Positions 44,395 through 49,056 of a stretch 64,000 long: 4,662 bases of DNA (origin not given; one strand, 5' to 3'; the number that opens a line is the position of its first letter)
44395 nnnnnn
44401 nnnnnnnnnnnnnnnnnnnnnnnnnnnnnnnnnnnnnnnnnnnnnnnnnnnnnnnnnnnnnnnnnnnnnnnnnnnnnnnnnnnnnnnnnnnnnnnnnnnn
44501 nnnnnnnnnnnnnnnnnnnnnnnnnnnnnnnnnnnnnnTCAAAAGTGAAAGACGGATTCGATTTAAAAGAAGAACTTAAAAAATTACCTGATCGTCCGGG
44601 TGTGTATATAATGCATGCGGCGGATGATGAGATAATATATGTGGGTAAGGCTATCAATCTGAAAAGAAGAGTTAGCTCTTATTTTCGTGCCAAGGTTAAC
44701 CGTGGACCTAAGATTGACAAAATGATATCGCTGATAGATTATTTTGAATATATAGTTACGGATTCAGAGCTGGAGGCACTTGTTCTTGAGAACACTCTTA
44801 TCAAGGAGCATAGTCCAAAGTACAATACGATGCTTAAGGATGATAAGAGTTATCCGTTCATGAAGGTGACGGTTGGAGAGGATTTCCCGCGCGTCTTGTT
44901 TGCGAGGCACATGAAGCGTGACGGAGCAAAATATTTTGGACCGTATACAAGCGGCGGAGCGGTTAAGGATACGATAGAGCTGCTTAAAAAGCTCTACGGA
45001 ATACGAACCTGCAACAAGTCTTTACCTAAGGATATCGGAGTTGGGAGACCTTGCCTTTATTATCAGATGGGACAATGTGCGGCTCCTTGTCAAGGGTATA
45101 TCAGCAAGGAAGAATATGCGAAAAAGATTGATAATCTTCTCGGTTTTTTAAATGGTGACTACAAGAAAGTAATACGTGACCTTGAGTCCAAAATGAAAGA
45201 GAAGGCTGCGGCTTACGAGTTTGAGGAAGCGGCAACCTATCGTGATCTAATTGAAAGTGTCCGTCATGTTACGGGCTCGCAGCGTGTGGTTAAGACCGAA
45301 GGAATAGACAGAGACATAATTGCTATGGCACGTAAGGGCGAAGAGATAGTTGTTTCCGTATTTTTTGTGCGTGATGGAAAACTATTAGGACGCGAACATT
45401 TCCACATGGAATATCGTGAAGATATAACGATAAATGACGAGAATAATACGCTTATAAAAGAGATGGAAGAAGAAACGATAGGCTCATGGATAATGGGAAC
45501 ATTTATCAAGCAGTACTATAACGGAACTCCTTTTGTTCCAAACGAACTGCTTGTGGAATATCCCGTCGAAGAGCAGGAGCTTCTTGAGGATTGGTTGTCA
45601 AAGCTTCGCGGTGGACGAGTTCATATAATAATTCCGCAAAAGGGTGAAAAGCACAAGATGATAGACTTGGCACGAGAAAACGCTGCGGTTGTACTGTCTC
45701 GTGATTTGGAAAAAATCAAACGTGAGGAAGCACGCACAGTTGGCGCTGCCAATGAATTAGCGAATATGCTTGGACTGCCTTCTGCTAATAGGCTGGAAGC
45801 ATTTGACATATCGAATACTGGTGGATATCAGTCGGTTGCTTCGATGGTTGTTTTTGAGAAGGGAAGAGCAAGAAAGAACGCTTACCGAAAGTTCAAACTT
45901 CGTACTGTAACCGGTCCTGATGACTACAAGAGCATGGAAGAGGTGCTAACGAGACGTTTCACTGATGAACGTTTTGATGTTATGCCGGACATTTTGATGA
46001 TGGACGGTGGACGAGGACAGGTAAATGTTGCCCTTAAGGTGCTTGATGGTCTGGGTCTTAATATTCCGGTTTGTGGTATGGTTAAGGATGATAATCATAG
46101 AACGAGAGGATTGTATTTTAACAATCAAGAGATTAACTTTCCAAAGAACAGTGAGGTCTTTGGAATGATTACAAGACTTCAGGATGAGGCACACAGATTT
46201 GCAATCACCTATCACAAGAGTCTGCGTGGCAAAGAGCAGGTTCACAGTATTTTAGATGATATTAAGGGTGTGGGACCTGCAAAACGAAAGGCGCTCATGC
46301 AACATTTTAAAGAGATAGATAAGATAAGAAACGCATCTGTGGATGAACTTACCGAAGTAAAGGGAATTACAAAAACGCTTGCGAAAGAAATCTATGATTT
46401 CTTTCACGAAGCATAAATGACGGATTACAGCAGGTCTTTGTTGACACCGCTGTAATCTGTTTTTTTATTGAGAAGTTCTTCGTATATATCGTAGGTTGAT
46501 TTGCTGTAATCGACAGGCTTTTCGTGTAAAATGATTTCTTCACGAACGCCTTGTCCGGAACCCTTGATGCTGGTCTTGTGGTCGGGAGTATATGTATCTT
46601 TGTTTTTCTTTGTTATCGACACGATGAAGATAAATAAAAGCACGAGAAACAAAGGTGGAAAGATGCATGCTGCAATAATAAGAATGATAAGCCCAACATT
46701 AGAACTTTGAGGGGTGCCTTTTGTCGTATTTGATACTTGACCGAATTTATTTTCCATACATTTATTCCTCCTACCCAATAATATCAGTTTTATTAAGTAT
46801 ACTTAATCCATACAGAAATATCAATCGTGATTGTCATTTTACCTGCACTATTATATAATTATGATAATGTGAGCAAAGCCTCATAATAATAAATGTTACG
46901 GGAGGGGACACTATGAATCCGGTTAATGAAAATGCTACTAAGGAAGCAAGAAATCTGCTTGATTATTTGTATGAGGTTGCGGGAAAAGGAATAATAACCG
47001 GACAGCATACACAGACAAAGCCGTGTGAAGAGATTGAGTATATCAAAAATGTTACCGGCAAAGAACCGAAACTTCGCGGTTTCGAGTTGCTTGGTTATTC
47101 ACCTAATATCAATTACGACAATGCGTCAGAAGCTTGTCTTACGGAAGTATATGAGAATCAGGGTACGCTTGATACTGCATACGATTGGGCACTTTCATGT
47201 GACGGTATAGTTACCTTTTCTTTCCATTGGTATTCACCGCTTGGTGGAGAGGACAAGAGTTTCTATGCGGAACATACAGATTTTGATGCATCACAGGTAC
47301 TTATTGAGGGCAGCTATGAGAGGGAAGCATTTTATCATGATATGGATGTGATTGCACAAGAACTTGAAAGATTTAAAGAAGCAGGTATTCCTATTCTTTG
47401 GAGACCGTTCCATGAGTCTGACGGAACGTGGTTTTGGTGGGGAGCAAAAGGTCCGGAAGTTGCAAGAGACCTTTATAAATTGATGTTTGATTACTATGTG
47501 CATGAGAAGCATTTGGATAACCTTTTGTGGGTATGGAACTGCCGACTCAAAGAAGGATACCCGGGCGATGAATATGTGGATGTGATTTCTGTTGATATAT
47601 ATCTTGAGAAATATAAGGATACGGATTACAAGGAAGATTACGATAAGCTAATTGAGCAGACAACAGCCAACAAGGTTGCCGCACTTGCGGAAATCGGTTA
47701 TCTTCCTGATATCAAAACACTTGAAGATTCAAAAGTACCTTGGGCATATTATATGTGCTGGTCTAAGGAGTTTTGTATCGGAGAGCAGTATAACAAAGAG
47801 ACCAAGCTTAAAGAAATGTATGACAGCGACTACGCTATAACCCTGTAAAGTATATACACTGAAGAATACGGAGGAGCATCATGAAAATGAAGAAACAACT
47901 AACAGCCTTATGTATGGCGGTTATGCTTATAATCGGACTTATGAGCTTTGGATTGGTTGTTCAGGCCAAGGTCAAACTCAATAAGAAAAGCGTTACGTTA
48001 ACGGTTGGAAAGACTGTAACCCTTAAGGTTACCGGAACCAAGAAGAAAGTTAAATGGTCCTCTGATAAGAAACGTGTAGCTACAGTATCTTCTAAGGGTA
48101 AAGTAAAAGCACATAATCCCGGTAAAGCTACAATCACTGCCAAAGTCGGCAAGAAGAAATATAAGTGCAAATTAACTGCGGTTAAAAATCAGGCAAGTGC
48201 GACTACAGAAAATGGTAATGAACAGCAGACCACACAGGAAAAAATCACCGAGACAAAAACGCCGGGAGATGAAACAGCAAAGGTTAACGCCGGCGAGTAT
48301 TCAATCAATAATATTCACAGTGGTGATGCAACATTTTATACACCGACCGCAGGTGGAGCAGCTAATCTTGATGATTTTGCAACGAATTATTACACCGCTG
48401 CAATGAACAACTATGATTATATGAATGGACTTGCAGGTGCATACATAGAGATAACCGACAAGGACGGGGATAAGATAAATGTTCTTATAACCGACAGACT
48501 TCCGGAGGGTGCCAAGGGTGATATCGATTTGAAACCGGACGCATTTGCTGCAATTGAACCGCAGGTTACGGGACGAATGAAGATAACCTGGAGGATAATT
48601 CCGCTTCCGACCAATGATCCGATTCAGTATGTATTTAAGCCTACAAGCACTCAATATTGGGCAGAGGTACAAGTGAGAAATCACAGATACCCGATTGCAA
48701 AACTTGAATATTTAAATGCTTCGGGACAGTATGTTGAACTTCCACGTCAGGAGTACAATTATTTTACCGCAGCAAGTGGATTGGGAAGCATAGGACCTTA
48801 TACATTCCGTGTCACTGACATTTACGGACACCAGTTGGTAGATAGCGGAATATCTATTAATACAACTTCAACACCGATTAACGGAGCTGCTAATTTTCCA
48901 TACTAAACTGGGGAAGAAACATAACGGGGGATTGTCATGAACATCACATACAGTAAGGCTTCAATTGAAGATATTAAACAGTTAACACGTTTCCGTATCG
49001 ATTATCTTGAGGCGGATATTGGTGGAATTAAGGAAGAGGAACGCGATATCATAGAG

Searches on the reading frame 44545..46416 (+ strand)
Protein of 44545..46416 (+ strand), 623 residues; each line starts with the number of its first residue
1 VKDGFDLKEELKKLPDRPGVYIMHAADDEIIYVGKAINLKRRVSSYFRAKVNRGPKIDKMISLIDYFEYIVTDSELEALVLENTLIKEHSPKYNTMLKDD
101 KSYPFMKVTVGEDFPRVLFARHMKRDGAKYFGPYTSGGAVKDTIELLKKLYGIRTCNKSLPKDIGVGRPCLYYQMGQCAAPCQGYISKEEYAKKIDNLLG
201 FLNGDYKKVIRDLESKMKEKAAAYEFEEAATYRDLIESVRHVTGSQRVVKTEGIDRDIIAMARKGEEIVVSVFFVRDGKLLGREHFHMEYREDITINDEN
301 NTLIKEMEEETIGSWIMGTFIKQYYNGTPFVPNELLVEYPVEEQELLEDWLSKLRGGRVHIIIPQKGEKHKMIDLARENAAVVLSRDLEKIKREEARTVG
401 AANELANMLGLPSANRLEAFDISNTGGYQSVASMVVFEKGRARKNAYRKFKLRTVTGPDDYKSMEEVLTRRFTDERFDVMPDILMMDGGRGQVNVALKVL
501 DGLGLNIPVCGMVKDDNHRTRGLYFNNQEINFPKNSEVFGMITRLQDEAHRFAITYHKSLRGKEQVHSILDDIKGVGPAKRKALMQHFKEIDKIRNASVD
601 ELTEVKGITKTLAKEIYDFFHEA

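Call 72: search_protein_families(library=pfam, proteins=[window:44545-46416:+], max_evalue=0.00001)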
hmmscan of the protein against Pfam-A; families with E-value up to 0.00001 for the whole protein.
window:44545-46416:+ (623 aa): 7 families
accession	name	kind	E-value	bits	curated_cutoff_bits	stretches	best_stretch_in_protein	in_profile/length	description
PF08459.17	UvrC_RNaseH_dom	-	9e-53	178.8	22.3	1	407-554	2-159/159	UvrC RNAse H endonuclease domain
PF22920.2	UvrC_RNaseH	-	5.6e-33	113.7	24.3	1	255-386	1-115/116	UvrC Ribonuclease H-like domain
PF12826.13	HHH_2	-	3.6e-12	46.7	27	1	573-622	8-57/64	Helix-hairpin-helix motif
PF14520.12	HHH_5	-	1.4e-11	45.1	27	1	570-620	4-55/57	Helix-hairpin-helix domain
PF01541.30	GIY-YIG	-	3.2e-10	40.6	22.6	1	18-94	2-78/78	GIY-YIG catalytic domain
PF00633.29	HHH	-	1.8e-07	31.1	24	0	591-619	2-30/30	Helix-hairpin-helix motif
PF02151.25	UVR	-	5e-06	26.5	21.5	1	207-240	1-34/36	UvrB/uvrC motif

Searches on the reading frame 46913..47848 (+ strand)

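Call 72: search_protein_families(library=pfam, proteins=[window:46913-47848:+], max_evalue=0.00001)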
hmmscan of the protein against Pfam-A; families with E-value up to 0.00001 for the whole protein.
window:46913-47848:+ (311 aa): 1 family
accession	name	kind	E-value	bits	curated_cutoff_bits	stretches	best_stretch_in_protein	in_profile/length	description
PF02156.21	Glyco_hydro_26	-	2.6e-56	191.7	20.2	1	4-310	1-308/311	Glycosyl hydrolase family 26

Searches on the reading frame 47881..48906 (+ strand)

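Call 72: search_protein_families(library=pfam, proteins=[window:47881-48906:+], max_evalue=0.00001)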
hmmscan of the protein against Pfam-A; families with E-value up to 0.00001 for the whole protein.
window:47881-48906:+ (341 aa): 1 family
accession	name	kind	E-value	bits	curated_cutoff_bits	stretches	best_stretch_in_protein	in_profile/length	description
PF02368.24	Big_2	-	3.1e-11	43.5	22.8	1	30-92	4-71/79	Bacterial Ig-like domain (group 2)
